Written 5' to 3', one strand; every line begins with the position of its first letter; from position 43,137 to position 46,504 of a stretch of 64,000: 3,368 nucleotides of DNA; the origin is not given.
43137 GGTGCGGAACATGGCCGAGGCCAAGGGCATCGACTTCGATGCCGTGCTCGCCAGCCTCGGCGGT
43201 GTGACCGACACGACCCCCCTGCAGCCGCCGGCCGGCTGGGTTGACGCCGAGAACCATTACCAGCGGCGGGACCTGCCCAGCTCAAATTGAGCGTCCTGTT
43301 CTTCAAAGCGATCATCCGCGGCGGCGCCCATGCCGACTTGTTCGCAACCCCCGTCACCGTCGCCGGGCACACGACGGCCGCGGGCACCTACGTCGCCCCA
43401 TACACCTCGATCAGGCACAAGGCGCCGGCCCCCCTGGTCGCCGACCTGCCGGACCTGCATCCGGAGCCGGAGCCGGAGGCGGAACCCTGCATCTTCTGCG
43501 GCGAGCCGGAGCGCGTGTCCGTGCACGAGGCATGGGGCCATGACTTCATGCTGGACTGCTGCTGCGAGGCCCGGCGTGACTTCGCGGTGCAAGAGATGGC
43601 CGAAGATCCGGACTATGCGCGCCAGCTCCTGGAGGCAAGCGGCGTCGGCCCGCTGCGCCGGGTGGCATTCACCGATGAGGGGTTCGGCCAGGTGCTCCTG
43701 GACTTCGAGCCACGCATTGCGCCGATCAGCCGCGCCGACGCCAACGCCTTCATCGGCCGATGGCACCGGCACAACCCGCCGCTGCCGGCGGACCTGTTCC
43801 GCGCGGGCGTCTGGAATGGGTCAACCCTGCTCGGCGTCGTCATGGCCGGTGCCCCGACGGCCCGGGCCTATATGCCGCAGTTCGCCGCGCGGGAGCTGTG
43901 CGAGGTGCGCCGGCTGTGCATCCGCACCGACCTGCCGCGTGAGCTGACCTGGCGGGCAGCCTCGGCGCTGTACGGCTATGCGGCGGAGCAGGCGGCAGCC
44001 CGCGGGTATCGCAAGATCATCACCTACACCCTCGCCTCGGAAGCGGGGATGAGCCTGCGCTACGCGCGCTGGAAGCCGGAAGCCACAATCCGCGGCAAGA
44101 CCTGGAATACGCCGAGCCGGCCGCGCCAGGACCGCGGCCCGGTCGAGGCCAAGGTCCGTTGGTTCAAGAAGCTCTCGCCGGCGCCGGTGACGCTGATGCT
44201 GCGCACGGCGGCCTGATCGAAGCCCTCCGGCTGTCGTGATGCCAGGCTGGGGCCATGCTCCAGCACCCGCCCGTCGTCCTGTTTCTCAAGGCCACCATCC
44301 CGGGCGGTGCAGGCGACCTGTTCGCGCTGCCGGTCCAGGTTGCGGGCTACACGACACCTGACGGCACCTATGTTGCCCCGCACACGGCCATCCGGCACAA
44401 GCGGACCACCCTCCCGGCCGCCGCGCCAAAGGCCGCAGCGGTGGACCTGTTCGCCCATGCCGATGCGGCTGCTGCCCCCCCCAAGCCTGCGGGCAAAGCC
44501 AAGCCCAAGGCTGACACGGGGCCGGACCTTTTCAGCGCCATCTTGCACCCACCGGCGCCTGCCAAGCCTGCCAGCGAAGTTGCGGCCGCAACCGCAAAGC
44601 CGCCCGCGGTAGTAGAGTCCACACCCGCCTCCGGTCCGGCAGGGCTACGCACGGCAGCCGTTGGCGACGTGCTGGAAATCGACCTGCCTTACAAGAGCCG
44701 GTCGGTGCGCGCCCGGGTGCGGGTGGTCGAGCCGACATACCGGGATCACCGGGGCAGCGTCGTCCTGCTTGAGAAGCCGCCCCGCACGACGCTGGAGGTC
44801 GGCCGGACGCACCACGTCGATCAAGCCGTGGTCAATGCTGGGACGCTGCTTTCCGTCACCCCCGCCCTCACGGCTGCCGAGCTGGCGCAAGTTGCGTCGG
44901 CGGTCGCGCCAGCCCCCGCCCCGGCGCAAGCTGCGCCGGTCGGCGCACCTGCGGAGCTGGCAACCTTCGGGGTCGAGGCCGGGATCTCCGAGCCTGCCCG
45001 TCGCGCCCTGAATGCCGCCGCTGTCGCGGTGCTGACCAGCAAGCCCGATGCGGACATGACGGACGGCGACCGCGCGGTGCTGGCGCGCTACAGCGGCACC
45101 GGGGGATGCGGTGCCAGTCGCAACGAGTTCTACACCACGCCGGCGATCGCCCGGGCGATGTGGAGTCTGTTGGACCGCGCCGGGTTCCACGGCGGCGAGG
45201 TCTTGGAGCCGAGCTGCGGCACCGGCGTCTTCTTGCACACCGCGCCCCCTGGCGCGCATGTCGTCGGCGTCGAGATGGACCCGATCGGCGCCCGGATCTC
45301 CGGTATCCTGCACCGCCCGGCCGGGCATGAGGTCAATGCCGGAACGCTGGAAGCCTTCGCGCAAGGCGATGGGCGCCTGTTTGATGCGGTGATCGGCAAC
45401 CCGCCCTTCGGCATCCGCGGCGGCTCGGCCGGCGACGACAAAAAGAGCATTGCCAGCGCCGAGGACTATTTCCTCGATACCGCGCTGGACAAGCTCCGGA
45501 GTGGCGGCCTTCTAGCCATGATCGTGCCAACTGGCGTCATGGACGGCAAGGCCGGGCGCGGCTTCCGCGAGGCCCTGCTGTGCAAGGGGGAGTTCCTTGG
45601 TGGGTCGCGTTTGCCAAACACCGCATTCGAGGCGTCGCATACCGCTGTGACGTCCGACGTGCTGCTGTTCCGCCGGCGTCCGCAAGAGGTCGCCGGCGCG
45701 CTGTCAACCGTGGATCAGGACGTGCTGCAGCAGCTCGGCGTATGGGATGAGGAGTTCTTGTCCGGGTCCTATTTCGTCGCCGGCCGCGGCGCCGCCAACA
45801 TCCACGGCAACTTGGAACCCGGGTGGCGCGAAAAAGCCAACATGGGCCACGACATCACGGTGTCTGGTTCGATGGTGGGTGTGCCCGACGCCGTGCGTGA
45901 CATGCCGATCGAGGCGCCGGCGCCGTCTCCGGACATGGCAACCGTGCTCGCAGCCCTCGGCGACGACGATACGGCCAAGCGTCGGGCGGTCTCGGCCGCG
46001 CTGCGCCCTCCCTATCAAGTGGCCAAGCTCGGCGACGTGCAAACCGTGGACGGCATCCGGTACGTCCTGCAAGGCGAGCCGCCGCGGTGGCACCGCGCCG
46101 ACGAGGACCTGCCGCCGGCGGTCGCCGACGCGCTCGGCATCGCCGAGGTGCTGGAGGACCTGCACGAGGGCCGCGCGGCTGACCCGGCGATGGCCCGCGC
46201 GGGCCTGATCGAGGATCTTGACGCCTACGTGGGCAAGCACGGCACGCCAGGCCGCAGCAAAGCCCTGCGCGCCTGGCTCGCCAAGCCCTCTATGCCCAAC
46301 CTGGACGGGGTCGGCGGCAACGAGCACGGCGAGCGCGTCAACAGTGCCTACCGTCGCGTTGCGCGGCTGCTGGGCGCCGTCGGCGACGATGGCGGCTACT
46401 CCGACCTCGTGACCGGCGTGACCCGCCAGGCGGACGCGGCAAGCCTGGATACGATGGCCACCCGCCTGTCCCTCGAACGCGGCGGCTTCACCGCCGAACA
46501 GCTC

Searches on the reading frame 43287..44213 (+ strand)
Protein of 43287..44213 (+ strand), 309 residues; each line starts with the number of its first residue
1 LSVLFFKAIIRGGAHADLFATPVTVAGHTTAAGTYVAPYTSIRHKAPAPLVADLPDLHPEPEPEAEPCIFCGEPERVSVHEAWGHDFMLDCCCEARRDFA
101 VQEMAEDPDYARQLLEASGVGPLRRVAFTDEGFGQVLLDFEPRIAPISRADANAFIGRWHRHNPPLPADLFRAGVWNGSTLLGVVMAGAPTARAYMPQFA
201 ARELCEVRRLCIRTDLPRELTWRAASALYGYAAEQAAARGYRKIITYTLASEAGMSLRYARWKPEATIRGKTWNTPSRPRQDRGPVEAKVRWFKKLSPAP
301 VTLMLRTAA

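Call 24: search_protein_families(library=phrogs, proteins=[window:43287-44213:+], max_evalue=0.001)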
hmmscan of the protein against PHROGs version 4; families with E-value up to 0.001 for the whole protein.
window:43287-44213:+ (309 aa): 1 family
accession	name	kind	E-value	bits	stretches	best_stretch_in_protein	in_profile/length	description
phrog_1384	-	other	3.8e-24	86.5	1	143-281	22-167/245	Mom-like DNA modification protein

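Call 25: search_protein_families(library=pfam, proteins=[window:43287-44213:+], max_evalue=0.01)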
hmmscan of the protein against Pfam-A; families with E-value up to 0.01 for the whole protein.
window:43287-44213:+ (309 aa): 1 family
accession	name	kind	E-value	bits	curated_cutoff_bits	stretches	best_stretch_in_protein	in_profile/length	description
PF25680.1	Mom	-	2.6e-06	27.7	27.1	1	143-225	3-89/202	Mom protein family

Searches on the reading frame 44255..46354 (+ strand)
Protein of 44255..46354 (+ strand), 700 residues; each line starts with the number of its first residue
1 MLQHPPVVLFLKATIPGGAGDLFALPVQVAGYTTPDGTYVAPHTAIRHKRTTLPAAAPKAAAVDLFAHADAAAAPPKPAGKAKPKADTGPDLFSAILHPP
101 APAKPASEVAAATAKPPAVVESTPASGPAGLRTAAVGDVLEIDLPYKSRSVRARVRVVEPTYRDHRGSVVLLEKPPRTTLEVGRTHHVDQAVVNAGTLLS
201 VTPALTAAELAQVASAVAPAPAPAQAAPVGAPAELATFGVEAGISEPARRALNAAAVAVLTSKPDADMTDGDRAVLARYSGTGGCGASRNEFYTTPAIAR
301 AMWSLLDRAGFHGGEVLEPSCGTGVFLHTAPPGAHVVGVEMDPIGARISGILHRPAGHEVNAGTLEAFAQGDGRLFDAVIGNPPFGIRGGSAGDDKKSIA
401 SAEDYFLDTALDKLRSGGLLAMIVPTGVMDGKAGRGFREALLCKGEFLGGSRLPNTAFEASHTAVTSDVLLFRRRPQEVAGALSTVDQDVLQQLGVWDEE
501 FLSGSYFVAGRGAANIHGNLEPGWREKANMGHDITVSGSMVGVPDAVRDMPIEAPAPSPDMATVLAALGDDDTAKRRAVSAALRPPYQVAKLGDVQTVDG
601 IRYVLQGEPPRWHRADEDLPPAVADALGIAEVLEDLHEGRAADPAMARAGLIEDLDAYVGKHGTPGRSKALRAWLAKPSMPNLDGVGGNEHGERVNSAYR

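Call 104: search_dna_similar(query=window:44255-46354:+, collection=phages, mode=protein, max_rows=40, rows=spread)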
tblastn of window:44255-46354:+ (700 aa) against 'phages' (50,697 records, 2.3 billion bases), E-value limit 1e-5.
Records with a match: 126; places in all: 127; records where one place covers at least 80% of the query: 0.
Best place of each record, by identity: <60% 126.
By first word of the organism name: Bacteriophage 29; Ralstonia 21; Escherichia 16; Burkholderia 10; Pseudomonas 5; Erwinia 5; Klebsiella 5; Thermus 3; Streptococcus 3; Bordetella 2; and 18 more.
By host as written in the record: - 39; Escherichia coli 7; Ralstonia pseudosolanacearum I-31 (MT043) 5; Ralstonia pseudosolanacearum I-33 (MT061) 4; Burkholderia cenocepacia 4; Klebsiella pneumoniae NI9 3; Ralstonia pseudosolanacearum 3; Bordetella bronchiseptica 4715 2; and 41 more.
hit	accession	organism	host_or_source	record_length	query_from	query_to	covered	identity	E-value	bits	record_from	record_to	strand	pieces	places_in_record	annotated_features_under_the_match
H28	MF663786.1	Bordetella phage vB_BbrM_PHB04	Bordetella bronchiseptica 4715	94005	238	672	62%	55.7%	5e-137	451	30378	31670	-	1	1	N-6 DNA methylase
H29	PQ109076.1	Thermus phage Lalka27a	Thermus thermophilus HB27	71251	269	666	57%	33.1%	2e-44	178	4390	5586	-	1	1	DarB-like anti-restriction protein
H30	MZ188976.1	Cronobacter phage JK004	Cronobacter sakazakii ATCC 29544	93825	266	561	42%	32.2%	3e-33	143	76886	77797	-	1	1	hypothetical protein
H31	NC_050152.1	Enterobacteria phage P7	-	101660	266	525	37%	36.1%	3e-33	143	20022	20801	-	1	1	darB: DNA methyltransferase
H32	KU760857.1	Salmonella phage SJ46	Salmonella enterica subsp. enterica ...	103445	266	533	38%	34.4%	1e-32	142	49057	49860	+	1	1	putative DNA adenine methyltransferase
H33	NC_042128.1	Escherichia phage RCS47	Escherichia coli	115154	266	525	37%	35.5%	7e-34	145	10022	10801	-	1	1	N-6 DNA methylase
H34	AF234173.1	Escherichia phage P1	-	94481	266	525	37%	35.1%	2e-32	141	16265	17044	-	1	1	darB: DarB | 99 pct identical (15 gaps) to fragment of P1 sequence deposited as ...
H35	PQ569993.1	Xanthomonas phage Rb1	Xanthomonas campestris pv. campestris ...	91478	268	523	37%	35.5%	2e-33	144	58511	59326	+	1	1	chromatin remodeling complex ATPase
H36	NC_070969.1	Pseudomonas phage Itty13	Pseudomonas aeruginosa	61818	285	477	28%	41.2%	3e-26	121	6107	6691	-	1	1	hypothetical protein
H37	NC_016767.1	Erwinia phage PEp14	Erwinia pyrifoliae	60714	273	487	31%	36.4%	8e-25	117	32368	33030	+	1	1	DarB-like antirestriction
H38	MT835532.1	Bacteriophage sp.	human fecal samples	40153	272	508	34%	31.9%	4e-27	124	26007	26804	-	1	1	record has no annotation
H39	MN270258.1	Streptococcus phage phi-SgaBSJ27_rum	Streptococcus gallolyticus BSJ27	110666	287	474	27%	39.7%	2e-25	119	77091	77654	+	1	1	SNF2 family protein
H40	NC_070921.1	Erwinia phage Pavtok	Erwinia amylovora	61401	285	487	29%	36.7%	2e-24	115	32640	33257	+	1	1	DarB-like antirestriction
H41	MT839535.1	Bacteriophage sp.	human fecal samples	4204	273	508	34%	30.9%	2e-20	102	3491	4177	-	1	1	record has no annotation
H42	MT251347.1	Klebsiella phage LASTA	Klebsiella pneumoniae NI9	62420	285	485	29%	36.1%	2e-23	112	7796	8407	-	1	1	PLxRFG domain-containing protein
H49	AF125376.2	Escherichia phage P1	-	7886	316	533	31%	31.2%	4e-21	104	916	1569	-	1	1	darB': DNA methylase homolog DarB'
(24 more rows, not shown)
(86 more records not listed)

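Call 106: get_annotated_region(hit=H34, flank=1500)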
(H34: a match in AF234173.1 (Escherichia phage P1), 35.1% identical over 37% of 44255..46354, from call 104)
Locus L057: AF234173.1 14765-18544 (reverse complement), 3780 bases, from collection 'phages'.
description: Enterobacteria phage P1 mod1902::IS5 c1.100 rev dmt(del)MB mutant, complete genome.
organism: Escherichia phage P1 (NCBI taxid 2886926)
taxonomy: Viruses; Duplodnaviria; Heunggongvirae; Uroviricota; Caudoviricetes; Punavirus; Punavirus P1
host: -; source: -; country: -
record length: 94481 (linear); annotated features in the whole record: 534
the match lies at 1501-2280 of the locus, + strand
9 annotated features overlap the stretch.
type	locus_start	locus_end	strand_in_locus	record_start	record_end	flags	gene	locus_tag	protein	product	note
misc_feature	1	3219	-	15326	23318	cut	-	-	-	-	99 pct identical (15 gaps) to fragment of P1 sequence deposited as locus AF125376.2 in GenBank Accession Number AF125376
CDS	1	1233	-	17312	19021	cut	prt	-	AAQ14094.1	Prt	putative portal protein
regulatory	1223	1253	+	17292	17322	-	-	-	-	promoter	predicted sigma 70 promoter PdarB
regulatory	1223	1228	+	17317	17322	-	-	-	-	minus_35_signal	PdarB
regulatory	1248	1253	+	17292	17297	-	-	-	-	minus_10_signal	PdarB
regulatory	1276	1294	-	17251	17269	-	-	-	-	promoter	late promoter LPpro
regulatory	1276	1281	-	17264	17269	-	-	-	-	minus_10_signal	LPpro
regulatory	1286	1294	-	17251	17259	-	-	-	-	other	-22 region of LPpro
CDS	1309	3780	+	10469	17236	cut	darB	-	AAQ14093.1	DarB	defense against restriction; putative DNA adenine methyltransferase and helicase; protects against a subset of type I ...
